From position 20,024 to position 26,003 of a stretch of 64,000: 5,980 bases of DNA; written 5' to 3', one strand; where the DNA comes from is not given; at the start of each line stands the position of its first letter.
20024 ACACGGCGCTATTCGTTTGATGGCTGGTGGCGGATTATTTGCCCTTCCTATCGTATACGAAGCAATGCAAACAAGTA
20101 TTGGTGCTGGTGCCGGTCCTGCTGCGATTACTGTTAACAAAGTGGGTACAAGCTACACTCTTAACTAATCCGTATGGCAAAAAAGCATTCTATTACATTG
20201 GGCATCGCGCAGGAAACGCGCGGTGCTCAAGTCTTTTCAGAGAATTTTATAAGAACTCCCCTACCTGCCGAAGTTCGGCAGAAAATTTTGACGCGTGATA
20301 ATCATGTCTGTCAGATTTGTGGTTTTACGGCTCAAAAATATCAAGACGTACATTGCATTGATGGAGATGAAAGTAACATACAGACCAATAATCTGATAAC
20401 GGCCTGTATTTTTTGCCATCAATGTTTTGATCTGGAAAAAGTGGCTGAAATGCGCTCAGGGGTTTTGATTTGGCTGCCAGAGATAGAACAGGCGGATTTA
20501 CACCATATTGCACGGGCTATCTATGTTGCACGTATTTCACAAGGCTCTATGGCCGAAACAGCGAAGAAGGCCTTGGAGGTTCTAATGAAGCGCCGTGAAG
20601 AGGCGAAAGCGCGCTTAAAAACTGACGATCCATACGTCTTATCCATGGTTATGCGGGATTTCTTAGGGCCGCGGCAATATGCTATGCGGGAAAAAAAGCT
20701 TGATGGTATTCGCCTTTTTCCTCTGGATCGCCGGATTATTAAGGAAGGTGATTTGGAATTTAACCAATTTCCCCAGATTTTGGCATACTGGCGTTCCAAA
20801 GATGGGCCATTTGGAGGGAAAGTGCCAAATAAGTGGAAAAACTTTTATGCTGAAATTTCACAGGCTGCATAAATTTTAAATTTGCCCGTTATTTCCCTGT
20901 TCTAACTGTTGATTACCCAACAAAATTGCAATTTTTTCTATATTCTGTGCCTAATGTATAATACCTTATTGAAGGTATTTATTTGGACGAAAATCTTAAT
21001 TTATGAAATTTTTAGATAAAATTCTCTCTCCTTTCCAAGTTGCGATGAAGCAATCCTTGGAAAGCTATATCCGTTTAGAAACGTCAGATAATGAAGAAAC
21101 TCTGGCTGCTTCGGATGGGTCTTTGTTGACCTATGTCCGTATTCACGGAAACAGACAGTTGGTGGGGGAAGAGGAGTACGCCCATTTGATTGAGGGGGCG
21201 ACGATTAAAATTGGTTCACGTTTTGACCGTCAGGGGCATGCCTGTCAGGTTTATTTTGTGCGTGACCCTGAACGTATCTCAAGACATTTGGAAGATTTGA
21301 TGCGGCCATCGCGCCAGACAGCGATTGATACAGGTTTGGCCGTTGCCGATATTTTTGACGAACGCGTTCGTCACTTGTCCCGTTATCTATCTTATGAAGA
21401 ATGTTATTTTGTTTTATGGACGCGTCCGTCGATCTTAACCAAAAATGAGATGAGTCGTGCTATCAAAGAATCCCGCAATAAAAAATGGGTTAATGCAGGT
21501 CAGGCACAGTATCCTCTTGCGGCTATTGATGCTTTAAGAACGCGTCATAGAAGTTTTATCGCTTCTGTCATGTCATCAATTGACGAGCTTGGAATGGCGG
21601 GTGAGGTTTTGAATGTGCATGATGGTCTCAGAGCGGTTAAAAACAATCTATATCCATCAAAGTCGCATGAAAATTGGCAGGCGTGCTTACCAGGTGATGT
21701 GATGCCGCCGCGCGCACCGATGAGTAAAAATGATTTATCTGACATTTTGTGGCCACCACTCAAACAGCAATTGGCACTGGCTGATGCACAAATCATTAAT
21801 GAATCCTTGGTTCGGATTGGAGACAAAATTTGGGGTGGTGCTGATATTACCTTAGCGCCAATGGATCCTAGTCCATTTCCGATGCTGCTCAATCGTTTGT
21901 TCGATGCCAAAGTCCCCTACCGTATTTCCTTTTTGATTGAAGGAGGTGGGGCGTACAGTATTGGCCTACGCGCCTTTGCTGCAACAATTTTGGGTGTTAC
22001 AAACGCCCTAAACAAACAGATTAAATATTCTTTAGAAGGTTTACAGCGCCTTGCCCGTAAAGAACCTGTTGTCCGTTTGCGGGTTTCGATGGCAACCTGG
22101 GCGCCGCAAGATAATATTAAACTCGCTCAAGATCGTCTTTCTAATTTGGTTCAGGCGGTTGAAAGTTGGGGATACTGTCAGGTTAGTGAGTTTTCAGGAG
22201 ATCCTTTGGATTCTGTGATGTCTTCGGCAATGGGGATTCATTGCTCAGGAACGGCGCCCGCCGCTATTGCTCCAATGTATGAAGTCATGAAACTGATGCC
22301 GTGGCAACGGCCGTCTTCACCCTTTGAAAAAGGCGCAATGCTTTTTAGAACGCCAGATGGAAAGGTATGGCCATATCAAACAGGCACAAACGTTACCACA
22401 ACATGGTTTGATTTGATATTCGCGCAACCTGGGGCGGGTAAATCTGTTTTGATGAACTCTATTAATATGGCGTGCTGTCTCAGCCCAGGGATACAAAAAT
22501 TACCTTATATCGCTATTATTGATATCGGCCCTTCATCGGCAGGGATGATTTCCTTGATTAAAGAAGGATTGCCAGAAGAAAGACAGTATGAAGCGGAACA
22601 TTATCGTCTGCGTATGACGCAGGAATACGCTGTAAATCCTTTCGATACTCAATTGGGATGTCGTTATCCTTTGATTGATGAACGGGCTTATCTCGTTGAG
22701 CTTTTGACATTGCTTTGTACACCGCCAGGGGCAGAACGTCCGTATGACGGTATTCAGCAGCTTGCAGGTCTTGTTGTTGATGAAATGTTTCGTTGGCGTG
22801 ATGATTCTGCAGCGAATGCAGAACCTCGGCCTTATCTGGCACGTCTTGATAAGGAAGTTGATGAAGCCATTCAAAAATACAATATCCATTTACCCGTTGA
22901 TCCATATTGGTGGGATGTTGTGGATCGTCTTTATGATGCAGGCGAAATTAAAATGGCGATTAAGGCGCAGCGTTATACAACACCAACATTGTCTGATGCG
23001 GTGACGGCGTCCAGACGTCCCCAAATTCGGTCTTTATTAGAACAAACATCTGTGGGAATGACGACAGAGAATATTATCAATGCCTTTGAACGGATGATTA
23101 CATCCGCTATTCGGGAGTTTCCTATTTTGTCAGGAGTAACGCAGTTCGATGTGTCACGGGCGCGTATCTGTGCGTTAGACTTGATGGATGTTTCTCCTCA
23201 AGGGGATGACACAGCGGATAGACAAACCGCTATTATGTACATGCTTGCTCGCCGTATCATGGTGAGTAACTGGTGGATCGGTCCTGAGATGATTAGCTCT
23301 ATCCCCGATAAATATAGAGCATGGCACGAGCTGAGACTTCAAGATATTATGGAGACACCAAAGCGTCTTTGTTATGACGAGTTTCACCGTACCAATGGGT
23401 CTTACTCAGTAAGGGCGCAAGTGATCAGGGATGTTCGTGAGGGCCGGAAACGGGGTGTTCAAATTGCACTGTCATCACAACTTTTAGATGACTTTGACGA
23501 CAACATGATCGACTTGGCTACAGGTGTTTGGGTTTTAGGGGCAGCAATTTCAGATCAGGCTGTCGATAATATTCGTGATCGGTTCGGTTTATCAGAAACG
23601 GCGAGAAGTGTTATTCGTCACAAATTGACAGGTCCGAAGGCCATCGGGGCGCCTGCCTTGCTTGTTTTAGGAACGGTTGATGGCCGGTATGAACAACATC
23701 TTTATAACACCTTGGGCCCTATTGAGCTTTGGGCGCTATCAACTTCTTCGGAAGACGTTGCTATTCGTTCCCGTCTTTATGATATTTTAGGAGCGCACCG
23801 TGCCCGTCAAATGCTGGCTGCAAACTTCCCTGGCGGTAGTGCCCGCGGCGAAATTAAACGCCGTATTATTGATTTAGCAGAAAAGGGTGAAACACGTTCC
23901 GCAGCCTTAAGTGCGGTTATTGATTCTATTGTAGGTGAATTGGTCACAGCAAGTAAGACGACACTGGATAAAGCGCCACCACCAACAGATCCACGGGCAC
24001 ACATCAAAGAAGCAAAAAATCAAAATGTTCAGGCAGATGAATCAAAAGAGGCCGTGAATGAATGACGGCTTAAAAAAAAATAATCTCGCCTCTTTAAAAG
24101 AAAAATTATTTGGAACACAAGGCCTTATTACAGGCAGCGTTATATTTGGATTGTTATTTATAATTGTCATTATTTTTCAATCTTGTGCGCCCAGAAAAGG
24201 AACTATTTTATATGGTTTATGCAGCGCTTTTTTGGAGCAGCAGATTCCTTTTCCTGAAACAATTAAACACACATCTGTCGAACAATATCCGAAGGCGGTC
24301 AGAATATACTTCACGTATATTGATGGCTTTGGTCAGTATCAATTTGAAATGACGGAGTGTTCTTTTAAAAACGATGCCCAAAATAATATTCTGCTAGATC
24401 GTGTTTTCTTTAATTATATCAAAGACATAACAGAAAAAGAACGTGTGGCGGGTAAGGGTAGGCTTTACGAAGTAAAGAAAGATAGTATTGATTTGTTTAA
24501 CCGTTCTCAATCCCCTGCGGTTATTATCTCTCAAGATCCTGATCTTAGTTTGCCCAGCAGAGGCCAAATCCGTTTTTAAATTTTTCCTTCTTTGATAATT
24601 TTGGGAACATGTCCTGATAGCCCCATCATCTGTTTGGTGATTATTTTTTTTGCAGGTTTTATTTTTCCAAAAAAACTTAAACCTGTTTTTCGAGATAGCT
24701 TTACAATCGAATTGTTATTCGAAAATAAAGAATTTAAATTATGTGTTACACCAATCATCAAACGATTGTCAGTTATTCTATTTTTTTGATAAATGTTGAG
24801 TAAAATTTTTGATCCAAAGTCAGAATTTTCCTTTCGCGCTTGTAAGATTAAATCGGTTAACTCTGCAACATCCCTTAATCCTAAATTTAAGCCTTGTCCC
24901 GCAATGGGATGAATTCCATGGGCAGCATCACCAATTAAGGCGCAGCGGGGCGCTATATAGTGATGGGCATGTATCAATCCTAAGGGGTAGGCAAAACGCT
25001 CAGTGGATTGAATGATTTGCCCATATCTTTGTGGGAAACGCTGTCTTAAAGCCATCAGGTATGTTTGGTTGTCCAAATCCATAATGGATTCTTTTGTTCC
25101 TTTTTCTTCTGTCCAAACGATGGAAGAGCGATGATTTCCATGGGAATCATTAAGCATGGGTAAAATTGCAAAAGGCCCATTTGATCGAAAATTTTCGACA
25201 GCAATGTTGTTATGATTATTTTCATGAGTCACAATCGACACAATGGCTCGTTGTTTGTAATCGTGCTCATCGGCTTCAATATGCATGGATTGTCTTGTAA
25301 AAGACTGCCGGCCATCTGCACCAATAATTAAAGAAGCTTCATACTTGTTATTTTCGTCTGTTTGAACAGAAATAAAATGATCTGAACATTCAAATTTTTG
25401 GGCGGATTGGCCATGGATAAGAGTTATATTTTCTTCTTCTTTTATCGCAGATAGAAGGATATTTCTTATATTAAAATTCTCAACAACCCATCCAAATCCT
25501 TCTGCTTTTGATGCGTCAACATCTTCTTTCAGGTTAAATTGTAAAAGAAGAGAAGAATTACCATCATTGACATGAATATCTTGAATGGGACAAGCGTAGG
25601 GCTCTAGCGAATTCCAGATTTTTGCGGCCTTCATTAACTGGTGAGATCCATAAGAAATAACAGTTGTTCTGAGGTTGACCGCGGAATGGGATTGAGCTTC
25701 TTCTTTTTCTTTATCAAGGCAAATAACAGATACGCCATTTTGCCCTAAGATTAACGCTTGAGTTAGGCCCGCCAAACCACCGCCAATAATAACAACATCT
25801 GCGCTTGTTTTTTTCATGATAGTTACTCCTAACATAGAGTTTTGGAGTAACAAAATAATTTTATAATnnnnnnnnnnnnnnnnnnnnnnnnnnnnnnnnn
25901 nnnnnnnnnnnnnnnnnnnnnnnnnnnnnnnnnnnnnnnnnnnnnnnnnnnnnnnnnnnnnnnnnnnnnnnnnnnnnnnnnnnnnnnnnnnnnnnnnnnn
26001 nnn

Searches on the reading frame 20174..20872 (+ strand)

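Call 9: search_protein_families(library=pfam, proteins=[window:20174-20872:+], max_evalue=0.01)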
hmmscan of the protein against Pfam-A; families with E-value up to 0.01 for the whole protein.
window:20174-20872:+ (232 aa): 0 families

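Call 76: search_protein_families(library=ncbifam, proteins=[window:20174-20872:+], max_evalue=0.01)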
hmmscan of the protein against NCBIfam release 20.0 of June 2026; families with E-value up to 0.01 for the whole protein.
window:20174-20872:+ (232 aa): 2 families
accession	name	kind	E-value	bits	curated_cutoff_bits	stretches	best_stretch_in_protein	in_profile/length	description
NF038221.1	IcmJ_DotN_IVB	equivalog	2.1e-29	102.5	100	1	32-184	31-186/205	type IVB secretion system protein IcmJDotN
NF040563.1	guided_IscB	equivalog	2.6e-07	30.1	175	1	32-119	181-268/314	RNA-guided endonuclease IscB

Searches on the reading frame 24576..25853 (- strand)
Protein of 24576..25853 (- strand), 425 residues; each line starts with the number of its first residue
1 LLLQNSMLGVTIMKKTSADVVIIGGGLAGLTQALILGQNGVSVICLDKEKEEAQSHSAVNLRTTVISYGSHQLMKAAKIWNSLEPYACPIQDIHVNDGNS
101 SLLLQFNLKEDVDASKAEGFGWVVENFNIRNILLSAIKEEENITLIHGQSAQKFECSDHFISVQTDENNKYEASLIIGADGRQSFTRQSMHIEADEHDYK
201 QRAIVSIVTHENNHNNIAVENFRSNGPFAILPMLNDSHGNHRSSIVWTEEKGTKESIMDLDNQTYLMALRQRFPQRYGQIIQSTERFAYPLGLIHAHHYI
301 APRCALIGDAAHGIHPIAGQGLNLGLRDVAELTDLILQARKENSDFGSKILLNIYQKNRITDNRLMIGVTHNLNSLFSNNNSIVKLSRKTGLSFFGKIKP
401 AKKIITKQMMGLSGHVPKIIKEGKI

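Call 9: search_protein_families(library=pfam, proteins=[window:24576-25853:-], max_evalue=0.01)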
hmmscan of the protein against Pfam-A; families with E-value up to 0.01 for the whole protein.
window:24576-25853:- (425 aa): 15 families
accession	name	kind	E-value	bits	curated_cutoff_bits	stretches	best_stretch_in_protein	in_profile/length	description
PF01494.25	FAD_binding_3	-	2e-28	100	22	1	18-343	2-325/349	FAD binding domain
PF07992.20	Pyr_redox_2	-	5.4e-08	33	26.1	1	19-53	2-34/291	Pyridine nucleotide-disulphide oxidoreductase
PF00890.30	FAD_binding_2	-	1.3e-06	28.4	20.4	1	19-56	1-39/414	FAD binding domain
PF01266.30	DAO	-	2.7e-06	27.6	27.9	1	19-70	1-55/353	FAD dependent oxidoreductase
PF01134.28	GIDA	-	8.4e-06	25.5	22.1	1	19-197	1-163/391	Glucose inhibited division protein A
PF03486.20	HI0933_like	-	1.6e-05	24.9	50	1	19-51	2-34/244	HI0933-like protein Rossmann domain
PF01262.27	AlaDh_PNT_C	-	0.00023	21.1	23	1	14-74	22-87/214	Alanine dehydrogenase/PNT, C-terminal domain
PF04820.20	Trp_halogenase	-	0.00085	18.7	21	0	115-336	146-354/458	Tryptophan halogenase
PF13738.12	Pyr_redox_3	-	0.00092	19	30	0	21-67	1-47/305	Pyridine nucleotide-disulphide oxidoreductase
PF08491.16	SE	-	0.00092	18.8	20.1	1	303-414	131-239/276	Squalene epoxidase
PF13450.12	NAD_binding_8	-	0.00098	19.8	21.9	1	22-75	1-54/68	NAD(P)-binding Rossmann-like domain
PF01946.23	Thi4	-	0.0015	18.2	26.2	1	14-48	14-49/235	Thi4 family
PF03721.20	UDPG_MGDP_dh_N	-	0.0018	18.3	27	1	20-55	3-38/187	UDP-glucose/GDP-mannose dehydrogenase family, NAD binding domain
PF12831.13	FAD_oxidored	-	0.0019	18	27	0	19-49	1-31/416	FAD dependent oxidoreductase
PF05834.18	Lycopene_cycl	-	0.0022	17.6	23.4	0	19-49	1-33/380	Lycopene cyclase protein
